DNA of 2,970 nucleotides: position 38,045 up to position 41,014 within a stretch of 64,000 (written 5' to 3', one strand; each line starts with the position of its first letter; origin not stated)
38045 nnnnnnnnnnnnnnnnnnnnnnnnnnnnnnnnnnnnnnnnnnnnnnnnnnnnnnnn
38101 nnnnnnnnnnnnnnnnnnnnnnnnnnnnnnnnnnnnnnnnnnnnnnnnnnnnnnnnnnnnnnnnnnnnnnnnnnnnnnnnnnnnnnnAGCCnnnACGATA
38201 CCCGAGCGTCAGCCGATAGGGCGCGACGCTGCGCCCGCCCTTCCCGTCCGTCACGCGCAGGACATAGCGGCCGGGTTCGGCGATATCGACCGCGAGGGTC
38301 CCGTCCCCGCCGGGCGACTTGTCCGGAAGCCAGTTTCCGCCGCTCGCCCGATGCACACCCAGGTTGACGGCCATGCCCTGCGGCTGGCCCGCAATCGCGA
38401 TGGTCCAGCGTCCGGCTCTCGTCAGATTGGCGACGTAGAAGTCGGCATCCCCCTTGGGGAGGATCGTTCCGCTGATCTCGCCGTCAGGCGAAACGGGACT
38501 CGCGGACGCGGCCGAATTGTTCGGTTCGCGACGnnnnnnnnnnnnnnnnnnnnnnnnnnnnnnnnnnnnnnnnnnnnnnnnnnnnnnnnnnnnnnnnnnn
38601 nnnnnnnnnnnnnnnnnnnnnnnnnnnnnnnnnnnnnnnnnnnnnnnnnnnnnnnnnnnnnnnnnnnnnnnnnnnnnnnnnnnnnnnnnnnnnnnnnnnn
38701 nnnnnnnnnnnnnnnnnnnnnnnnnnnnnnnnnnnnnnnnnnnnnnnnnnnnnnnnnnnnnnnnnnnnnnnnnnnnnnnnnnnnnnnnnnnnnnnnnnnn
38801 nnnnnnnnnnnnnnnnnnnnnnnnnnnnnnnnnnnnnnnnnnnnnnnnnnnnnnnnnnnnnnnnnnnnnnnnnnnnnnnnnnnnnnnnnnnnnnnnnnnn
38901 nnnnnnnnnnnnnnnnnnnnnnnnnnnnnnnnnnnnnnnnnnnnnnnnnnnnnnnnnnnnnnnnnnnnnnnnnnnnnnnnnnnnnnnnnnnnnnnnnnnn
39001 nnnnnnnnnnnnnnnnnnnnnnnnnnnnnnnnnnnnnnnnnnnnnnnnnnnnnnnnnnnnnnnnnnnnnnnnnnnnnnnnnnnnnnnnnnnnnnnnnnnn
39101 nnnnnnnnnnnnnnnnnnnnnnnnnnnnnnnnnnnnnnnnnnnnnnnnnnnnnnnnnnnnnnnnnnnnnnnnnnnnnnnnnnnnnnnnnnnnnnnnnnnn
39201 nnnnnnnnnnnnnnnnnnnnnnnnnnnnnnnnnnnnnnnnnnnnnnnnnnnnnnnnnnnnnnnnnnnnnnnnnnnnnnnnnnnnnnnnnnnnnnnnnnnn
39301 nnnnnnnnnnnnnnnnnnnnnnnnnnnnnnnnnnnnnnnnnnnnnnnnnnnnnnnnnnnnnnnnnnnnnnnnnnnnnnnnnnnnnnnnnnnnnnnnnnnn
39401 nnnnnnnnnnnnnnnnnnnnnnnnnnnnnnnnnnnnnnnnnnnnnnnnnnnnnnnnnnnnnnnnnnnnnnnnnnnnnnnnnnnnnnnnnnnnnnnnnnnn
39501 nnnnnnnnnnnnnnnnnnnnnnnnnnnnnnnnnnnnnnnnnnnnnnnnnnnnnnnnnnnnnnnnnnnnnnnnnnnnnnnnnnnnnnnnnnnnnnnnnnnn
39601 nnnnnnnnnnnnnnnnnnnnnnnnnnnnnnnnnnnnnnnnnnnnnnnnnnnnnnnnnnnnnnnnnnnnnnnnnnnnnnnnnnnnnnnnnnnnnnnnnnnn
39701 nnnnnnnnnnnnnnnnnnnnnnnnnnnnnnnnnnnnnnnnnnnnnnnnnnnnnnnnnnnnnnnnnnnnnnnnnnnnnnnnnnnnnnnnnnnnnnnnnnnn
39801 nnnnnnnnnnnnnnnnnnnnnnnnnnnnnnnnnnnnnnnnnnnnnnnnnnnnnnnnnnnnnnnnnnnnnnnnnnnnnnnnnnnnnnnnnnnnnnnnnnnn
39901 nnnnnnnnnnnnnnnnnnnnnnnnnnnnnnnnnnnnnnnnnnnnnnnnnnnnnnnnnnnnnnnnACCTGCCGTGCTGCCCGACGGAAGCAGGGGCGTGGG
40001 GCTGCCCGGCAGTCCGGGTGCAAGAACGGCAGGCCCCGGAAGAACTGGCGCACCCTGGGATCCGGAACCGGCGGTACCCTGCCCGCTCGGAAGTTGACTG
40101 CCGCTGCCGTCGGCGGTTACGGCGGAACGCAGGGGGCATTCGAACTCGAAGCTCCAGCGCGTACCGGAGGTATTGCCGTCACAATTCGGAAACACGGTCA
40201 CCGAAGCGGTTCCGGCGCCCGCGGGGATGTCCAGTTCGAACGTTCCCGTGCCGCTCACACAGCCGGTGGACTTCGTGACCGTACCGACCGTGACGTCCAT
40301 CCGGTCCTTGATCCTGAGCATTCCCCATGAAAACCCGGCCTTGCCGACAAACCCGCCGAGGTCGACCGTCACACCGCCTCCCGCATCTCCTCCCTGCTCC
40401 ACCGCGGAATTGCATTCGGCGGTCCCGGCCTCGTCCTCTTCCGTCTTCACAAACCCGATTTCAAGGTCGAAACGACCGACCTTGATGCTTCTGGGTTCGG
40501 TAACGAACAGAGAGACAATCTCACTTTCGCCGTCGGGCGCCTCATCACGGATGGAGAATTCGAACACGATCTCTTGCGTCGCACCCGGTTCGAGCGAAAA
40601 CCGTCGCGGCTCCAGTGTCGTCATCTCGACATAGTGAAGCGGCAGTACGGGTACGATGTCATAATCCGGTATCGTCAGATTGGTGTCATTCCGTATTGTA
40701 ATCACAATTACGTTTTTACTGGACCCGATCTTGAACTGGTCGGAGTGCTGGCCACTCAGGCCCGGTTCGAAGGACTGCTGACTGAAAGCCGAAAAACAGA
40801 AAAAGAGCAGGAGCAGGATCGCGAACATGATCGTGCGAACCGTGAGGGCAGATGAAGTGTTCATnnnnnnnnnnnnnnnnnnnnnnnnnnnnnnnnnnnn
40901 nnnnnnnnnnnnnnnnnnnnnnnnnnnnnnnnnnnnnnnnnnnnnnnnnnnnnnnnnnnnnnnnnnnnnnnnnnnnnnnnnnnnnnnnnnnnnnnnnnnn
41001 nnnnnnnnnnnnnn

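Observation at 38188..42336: Lower-G+C two-gene operon wedged into the histidine-utilisation locus between hutH and hutF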

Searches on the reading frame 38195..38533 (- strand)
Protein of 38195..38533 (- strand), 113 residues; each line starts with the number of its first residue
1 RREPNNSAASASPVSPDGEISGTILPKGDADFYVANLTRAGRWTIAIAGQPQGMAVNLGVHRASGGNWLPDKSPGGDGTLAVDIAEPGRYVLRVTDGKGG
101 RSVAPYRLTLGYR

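Call 67: search_protein_families(library=pfam, proteins=[window:38195-38533:-], max_evalue=5)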
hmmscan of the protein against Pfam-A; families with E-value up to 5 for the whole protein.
window:38195-38533:- (113 aa): 2 families
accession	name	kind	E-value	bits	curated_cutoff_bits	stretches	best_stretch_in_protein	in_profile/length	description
PF06832.18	BiPBP_C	-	0.046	14.1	26.8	1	65-100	45-84/90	Penicillin-Binding Protein C-terminus Family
PF17962.7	bMG6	-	0.21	12.2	23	1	75-112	77-112/112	Bacterial macroglobulin domain 6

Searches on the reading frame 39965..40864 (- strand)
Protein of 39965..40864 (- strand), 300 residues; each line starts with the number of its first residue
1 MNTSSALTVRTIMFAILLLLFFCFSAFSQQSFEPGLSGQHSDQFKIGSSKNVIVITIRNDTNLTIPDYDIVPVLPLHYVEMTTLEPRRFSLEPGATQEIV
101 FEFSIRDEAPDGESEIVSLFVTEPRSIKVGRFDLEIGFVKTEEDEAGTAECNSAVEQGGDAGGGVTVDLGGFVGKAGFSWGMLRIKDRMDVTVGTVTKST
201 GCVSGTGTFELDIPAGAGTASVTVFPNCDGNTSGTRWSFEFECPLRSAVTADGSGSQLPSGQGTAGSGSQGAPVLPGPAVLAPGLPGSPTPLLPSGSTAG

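Call 53: find_homologous_proteins(query=window:39965-40864:-, max_evalue=0.001)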
Query window:39965-40864:- (300 aa): 2 proteins with E <= 0.001 among 7371 candidates.
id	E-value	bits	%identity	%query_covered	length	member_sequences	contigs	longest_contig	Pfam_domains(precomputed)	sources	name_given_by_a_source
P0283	1.2e-63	233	45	90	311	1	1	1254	-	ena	-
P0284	3.1e-47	179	49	66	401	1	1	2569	-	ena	-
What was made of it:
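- Tried and rejected: The homologue search for B residues 1-300 gave only two proteins (call 53).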

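Call 63: predict_structure(alignment_id=A3)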
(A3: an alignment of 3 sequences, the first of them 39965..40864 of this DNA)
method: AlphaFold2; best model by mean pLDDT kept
length: 300 residues; sequences in the alignment: 3
mean_pLDDT: 51.9   pTM: 0.36
mean pLDDT of the five models: 51.9, 51.3, 50.6, 49.6, 49.2
residues with pLDDT >= 90: 0; 70-90: 44; 50-70: 138; < 50: 118
segments of 3 or more residues with pLDDT < 50: 22-41, 112-150, 245-300
pLDDT, mean of each block of 10 residues (from residue 1): 54 63 37 33 55 61 62 57 72 68 66 46 32 32 33 57 67 67 68 80 71 71 74 58 43 25 26 26 26 28
secondary structure, 60 per line:
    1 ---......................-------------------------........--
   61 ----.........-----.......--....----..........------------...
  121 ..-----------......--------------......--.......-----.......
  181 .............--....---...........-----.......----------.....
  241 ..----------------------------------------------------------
elements in order: H4-25 E51-58 E65-73 E79-85 E88-91 E96-105 E118-122 E134-139 E154-159 E162-168 E174-193 E196-199 E203-213 E219-225 E236-242
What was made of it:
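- The B N-terminal model is poor (pLDDT 52; call 63).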

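Call 68: fold_search(model_id=the predicted structure, library=pdb)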
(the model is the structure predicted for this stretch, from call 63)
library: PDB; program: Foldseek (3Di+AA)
matches with E <= 10: 1547; with E <= 0.001: 6
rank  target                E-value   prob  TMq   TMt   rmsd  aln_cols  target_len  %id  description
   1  6bqm                  1.8e-05  1.00  0.23  0.16  18.5       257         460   13  Secreted serine protease VesC from Vibrio cholerae (released 2018-11-28)
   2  5cad                  1.6e-04  0.77  0.16  0.14  17.1       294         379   10  Crystal structure of the vicilin from Solanum melongena revealed existence of different anionic ligands in structurally  (released 2016-04-06)
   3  6bo3_A                3.9e-04  0.99  0.21  0.30  14.9       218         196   13  Structure Determination of A223, a turret protein in Sulfolobus turreted icosahedral virus, using an iterative hybrid  (released 2018-11-21)
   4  5ckm                  5.0e-04  0.94  0.20  0.21  24.8       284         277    8  The CUB1-EGF-CUB2 domains of rat MBL-associated serine protease-2 (MASP-2) bound to Ca2+ (released 2017-01-18)
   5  6bo3_B                5.6e-04  0.99  0.21  0.29  14.5       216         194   14  Structure Determination of A223, a turret protein in Sulfolobus turreted icosahedral virus, using an iterative hybrid  (released 2018-11-21)
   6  2uyb                  8.4e-04  0.80  0.20  0.17  16.9       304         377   12  S161A mutant of Bacillus subtilis Oxalate Decarboxylase OxdC (released 2007-08-21)
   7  3j31_Q                1.1e-03  0.98  0.21  0.27  15.7       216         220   16  Life in the extremes: atomic structure of Sulfolobus Turreted Icosahedral Virus (released 2013-05-01)
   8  5ckn_A                1.1e-03  0.84  0.18  0.19  25.2       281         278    9  The CUB1-EGF-CUB2 domains of rat MBL-associated serine protease-2 (MASP-2) bound to Ca2+ (released 2017-01-18)
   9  9qj4_B                1.2e-03  0.91  0.19  0.18  16.6       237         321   12  Structure of the Complement classical and lectin pathway proconvertase, C4b2 (released 2025-12-24)
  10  7u1j_C                1.2e-03  0.72  0.16  0.15  17.7       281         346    9  Crystal structure of Pisum sativum convicilin (released 2022-03-30)
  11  5vf5                  1.7e-03  0.33  0.13  0.12  18.5       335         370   11  Crystal structure of the vicilin from Solanum melongena, re-refinement (released 2017-12-06)
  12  4aqb_A                2.1e-03  0.85  0.20  0.18  25.5       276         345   10  MBL-Ficolin Associated Protein-1, MAP-1 aka MAP44 (released 2012-08-08)
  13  6vls_D                2.6e-03  0.95  0.22  0.08  19.0       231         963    7  Structure of C-terminal fragment of Vip3A toxin (released 2020-07-22)
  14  1h1i_C                2.6e-03  0.69  0.19  0.18  16.5       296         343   11  CRYSTAL STRUCTURE OF QUERCETIN 2,3-DIOXYGENASE ANAEROBICALLY COMPLEXED WITH THE SUBSTRATE QUERCETN (released 2002-11-28)
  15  3smh_E                2.6e-03  0.57  0.17  0.15  16.1       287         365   10  Crystal structure of major peanut allergen Ara h 1 (released 2012-02-15)
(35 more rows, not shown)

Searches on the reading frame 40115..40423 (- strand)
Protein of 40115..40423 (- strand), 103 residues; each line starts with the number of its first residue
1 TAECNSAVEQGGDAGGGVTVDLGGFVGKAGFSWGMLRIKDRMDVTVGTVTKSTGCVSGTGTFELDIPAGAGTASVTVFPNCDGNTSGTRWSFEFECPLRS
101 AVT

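Call 67: search_protein_families(library=pfam, proteins=[window:40115-40423:-], max_evalue=5)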
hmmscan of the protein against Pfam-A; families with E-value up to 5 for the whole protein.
window:40115-40423:- (103 aa): 1 family
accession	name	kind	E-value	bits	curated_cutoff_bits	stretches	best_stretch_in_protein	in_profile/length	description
PF10604.15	Polyketide_cyc2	-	0.027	15.2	27.4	1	31-99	58-114/142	Polyketide cyclase / dehydrase and lipid transport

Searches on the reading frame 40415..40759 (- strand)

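Call 67: search_protein_families(library=pfam, proteins=[window:40415-40759:-], max_evalue=5)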
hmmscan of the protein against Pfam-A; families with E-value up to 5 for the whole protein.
window:40415-40759:- (115 aa): 1 family
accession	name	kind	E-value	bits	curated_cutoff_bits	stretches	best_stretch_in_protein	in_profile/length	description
PF22067.2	Cep192_D3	-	0.032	14.7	27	1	45-80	44-79/99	Cep192 domain 3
